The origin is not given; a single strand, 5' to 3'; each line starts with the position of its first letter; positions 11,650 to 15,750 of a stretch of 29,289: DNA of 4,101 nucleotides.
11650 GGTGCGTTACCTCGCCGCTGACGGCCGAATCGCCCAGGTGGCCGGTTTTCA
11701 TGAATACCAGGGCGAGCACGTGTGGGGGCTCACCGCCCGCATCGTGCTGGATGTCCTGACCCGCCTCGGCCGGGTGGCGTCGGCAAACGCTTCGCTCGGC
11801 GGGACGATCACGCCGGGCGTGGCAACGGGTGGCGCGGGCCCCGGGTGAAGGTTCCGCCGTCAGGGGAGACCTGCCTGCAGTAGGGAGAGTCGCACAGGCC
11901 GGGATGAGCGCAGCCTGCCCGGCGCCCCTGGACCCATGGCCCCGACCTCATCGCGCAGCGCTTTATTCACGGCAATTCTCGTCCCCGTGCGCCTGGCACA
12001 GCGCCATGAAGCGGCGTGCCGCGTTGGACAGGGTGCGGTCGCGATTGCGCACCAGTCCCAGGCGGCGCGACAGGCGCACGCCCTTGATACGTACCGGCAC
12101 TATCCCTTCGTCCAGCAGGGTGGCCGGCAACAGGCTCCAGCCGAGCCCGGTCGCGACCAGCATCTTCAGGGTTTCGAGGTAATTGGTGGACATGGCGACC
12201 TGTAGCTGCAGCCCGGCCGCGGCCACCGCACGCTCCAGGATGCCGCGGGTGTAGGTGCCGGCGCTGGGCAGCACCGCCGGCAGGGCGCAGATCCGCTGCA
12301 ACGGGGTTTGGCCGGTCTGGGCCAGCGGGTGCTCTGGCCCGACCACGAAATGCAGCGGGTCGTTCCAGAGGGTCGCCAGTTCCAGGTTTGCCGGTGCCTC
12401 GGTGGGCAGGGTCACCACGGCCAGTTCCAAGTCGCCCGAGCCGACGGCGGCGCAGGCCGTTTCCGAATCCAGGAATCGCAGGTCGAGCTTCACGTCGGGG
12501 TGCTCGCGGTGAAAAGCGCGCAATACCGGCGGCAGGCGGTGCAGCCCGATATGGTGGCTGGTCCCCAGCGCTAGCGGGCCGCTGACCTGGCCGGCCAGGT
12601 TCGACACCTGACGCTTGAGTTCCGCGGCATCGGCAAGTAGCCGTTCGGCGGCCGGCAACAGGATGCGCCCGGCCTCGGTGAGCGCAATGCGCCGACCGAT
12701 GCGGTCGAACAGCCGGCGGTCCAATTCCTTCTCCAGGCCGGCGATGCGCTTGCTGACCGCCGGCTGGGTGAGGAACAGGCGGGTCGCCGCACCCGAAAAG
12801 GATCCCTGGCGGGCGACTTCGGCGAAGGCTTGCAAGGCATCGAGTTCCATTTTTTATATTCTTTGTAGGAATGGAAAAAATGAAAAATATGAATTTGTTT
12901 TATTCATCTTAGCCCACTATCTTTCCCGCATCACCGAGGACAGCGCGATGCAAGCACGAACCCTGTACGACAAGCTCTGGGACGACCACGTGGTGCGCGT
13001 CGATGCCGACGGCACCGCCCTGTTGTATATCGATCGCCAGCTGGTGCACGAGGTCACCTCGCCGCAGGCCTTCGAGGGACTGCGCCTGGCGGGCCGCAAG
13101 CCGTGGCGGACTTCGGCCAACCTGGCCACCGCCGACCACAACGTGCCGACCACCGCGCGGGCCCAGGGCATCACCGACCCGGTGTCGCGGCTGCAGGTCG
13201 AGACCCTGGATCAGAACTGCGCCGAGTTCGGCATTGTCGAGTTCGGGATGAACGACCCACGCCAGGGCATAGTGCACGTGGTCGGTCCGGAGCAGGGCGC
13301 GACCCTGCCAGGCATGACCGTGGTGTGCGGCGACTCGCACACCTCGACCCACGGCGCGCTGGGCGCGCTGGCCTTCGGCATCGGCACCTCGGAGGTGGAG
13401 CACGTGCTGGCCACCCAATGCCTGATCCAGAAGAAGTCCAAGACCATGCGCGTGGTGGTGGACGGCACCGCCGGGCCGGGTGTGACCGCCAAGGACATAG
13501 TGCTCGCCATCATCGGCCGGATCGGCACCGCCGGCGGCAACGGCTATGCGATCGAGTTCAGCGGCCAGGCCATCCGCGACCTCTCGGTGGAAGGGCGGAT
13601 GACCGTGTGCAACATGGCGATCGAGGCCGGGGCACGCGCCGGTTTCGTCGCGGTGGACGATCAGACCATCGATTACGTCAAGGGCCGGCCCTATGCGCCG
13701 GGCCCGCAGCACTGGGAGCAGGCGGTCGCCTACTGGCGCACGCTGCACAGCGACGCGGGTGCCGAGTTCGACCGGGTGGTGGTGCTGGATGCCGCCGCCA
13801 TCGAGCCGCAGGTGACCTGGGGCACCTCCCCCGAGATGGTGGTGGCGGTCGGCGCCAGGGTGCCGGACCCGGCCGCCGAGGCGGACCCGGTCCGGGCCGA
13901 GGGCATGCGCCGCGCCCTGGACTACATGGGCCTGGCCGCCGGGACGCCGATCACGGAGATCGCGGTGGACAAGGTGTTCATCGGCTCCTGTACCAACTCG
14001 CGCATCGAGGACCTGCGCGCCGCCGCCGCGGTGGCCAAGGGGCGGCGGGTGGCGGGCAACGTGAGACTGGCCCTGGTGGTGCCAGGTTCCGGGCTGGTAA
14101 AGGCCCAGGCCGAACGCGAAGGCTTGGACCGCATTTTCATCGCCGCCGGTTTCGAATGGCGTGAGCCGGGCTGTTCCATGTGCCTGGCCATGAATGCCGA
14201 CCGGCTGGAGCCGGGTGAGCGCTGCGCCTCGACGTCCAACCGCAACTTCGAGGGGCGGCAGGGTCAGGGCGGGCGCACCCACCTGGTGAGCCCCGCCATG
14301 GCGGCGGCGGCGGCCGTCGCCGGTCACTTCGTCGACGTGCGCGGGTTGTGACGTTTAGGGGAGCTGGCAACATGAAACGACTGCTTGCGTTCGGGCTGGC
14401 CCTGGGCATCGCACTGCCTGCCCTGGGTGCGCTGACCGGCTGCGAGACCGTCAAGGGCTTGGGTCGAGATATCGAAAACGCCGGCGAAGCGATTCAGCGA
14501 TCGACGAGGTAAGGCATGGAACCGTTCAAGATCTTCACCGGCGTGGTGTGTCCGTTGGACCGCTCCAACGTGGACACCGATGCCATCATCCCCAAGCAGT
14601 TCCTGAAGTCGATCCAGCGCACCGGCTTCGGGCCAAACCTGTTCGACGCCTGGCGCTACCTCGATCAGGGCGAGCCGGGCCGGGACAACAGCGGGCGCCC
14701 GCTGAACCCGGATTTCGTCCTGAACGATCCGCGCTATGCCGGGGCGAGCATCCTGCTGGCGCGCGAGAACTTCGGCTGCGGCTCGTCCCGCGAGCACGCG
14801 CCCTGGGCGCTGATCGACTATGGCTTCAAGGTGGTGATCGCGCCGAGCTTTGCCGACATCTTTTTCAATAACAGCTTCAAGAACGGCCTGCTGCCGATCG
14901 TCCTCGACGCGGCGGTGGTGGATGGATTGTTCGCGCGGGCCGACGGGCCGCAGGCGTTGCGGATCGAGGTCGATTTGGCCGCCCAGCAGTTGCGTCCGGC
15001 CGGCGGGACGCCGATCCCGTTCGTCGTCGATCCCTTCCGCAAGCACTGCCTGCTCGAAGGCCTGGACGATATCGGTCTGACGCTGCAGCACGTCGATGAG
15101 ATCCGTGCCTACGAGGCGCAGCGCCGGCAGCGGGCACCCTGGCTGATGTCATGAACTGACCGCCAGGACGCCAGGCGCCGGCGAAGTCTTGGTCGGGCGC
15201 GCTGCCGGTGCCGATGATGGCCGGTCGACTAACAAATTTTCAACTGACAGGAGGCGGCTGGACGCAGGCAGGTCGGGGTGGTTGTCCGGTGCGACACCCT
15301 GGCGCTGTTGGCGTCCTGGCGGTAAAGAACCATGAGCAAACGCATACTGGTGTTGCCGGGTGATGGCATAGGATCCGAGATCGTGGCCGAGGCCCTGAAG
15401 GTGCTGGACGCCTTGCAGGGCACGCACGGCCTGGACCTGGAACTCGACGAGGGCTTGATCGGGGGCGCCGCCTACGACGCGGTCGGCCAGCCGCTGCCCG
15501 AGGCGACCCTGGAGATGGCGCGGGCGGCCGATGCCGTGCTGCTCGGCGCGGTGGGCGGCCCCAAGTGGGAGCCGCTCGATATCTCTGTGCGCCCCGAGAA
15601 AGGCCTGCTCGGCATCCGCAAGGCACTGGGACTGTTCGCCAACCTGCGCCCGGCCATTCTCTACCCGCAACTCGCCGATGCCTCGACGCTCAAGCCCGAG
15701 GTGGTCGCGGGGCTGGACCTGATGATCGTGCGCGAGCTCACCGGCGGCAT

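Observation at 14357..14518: Hidden entericidin-family lipoprotein gene wedged between the two isopropylmalate dehydratase subunit genes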

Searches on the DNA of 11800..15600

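Call 27: search_rna_families(source=window, start=11800, end=15600, threshold=evalue, max_evalue=1)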
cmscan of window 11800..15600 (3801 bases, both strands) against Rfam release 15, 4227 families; matches with E-value up to 1: 1.
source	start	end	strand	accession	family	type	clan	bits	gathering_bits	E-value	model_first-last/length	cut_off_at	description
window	12831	12919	-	RF00205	snoR41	Gene; snRNA; snoRNA; CD-box;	CL00068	24.7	40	0.37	1-97/97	no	Small nucleolar RNA R41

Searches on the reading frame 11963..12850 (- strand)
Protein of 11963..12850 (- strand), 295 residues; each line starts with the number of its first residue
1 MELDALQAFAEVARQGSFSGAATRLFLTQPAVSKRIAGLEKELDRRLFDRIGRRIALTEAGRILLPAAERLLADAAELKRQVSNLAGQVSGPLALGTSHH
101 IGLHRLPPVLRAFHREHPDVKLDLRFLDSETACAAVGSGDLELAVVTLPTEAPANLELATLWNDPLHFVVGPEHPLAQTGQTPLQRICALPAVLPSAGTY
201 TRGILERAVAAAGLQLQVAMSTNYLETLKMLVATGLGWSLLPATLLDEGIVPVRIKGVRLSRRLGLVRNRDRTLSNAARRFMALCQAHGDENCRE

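Call 3: search_protein_families(library=pfam, proteins=[window:11963-12850:-], max_evalue=0.01)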
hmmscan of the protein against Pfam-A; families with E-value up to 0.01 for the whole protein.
window:11963-12850:- (295 aa): 2 families
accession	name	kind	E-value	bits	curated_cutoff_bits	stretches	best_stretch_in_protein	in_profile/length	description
PF03466.25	LysR_substrate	-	1.5e-46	158.9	28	1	87-288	2-207/209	LysR substrate binding domain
PF00126.33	HTH_1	-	1.1e-22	80.2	26.6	1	3-62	1-60/60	Bacterial regulatory helix-turn-helix protein, lysR family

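Call 4: search_protein_families(library=ncbifam, proteins=[window:11963-12850:-], max_evalue=0.01)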
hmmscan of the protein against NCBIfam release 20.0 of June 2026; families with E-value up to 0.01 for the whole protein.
window:11963-12850:- (295 aa): 54 families (the best 25 are shown)
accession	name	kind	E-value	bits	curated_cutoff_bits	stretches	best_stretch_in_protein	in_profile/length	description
NF040786.1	LysR_Sec_metab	equivalog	3.8e-51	173.9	250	1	1-286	1-295/298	selenium metabolism-associated LysR family transcriptional regulator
NF047520.1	trans_act_CidR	equivalog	2.1e-46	158.5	415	1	1-287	1-290/292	cidABC operon transcriptional activator CidR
NF053705.1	TransRegGltCGpos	equivalog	9.2e-45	153.1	350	1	1-285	1-289/300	glutamate biosynthesis transcriptional regulator GltC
TIGR03339.1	phn_lysR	subfamily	1.1e-44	152.8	341.1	1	6-284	2-278/279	aminoethylphosphonate catabolism associated LysR family transcriptional regulator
NF040889.1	trans_reg_YeiE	equivalog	6.9e-42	143.6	480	1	3-286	5-287/288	DNA-binding transcriptional regulator YeiE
NF008416.0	PRK11242.1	equivalog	1.4e-38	133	277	1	3-291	3-293/300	transcriptional regulator CynR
NF008095.0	PRK10837.1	subfamily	2.2e-38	132.1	281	1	3-287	5-288/290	LysR family transcriptional regulator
TIGR02424.1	TF_pcaQ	equivalog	5e-36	124.1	303.8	1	5-216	7-219/300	pca operon transcription factor PcaQ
NF009327.0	PRK12684.1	subfamily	2.9e-33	115.4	402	1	1-241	1-243/313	CysB family HTH-type transcriptional regulator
NF045990.1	TransRegCbbRRhodb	equivalog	2.5e-31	108.8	450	1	3-287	8-298/304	LysR family regulator CbbR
NF008722.0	PRK11716.1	equivalog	3.6e-31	108.3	246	1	1-258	1-258/293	HTH-type transcriptional activator IlvY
NF045775.1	acetoin_reg_AlsR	exception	2e-28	99.7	430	1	1-258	1-262/290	acetoin biosynthesis transcriptional regulator AlsR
NF007385.0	PRK09906.1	equivalog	2.8e-28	98.9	356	1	1-245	1-245/296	DNA-binding transcriptional regulator HcaR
NF007439.0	PRK09986.1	equivalog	4.3e-28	98.5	290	1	2-244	8-252/296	LysR family transcriptional regulator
NF041036.1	decaheme_TF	subfamily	2.1e-27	96.4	210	1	1-286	1-293/301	multiheme cytochrome-associated LysR family transcriptional regulator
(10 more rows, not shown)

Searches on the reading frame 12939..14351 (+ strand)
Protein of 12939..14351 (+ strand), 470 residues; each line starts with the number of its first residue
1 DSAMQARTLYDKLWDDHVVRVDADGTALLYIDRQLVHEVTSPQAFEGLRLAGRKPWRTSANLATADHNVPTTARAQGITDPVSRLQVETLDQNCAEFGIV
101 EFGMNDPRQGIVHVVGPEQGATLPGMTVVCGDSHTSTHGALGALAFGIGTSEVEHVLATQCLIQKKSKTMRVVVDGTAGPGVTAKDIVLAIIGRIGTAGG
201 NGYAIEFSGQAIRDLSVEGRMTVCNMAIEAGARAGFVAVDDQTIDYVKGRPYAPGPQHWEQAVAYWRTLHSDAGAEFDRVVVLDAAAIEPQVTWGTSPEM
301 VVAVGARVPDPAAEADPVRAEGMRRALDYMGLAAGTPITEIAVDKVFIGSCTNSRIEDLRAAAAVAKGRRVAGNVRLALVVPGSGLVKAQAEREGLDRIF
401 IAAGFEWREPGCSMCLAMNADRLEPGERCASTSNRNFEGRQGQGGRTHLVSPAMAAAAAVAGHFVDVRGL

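Call 3: search_protein_families(library=pfam, proteins=[window:12939-14351:+], max_evalue=0.01)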
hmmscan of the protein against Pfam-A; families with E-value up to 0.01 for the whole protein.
window:12939-14351:+ (470 aa): 1 family
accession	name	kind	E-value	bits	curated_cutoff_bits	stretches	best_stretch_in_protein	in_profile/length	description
PF00330.25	Aconitase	-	4.5e-179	596.7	28.7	1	11-462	1-463/463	Aconitase family (aconitate hydratase)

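Call 4: search_protein_families(library=ncbifam, proteins=[window:12939-14351:+], max_evalue=0.01)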
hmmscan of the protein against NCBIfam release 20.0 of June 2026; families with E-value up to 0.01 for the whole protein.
window:12939-14351:+ (470 aa): 19 families
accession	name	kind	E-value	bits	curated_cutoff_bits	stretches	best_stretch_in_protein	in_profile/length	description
NF004016.0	PRK05478.1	subfamily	5.4e-246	816.5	510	1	5-469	2-465/468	3-isopropylmalate dehydratase large subunit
TIGR00170.1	leuC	equivalog_domain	3.3e-238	790.9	560.25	1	6-469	2-465/466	3-isopropylmalate dehydratase large subunit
NF009116.0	PRK12466.1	subfamily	9.5e-233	772.9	531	1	4-469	2-467/472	3-isopropylmalate dehydratase large subunit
NF001614.1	PRK00402.1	subfamily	2.2e-101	339.5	385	2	8-304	2-282/415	aconitase/3-isopropylmalate dehydratase large subunit family protein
TIGR01343.1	hacA_fam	subfamily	3.9e-95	318.8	385.7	2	22-303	16-278/412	homoaconitate hydratase family protein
TIGR02086.1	IPMI_arch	subfamily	1.6e-82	277.4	410.15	2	8-304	2-277/411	3-isopropylmalate dehydratase/homoaconitate hydratase family large subunit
TIGR02083.1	LEU2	equivalog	6.8e-78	262.4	610.65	2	21-303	17-281/419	3-isopropylmalate dehydratase large subunit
NF040615.1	HacA_Meth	equivalog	3e-77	260.1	550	2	21-304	16-286/419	homoaconitase large subunit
NF005558.0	PRK07229.1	equivalog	2e-68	231.5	612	1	7-467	3-412/647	aconitate hydratase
TIGR01342.1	acon_putative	hypoth_equivalog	6.6e-52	176.6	719.15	2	95-304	83-278/655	putative aconitate hydratase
TIGR00139.1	h_aconitase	equivalog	4.9e-39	134.3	529.9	2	108-250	99-243/709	homoaconitase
TIGR01340.1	aconitase_mito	equivalog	8e-39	133.6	825.35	2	90-302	117-325/745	aconitate hydratase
NF006757.0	PRK09277.1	subfamily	5.2e-34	117.1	686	1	124-463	203-557/888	aconitate hydratase AcnA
NF009520.0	PRK12881.1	subfamily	6.1e-34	116.9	905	1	126-463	205-558/893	aconitate hydratase AcnA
TIGR01341.1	aconitase_1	equivalog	2.3e-28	98.4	945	1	127-463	190-548/876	aconitate hydratase AcnA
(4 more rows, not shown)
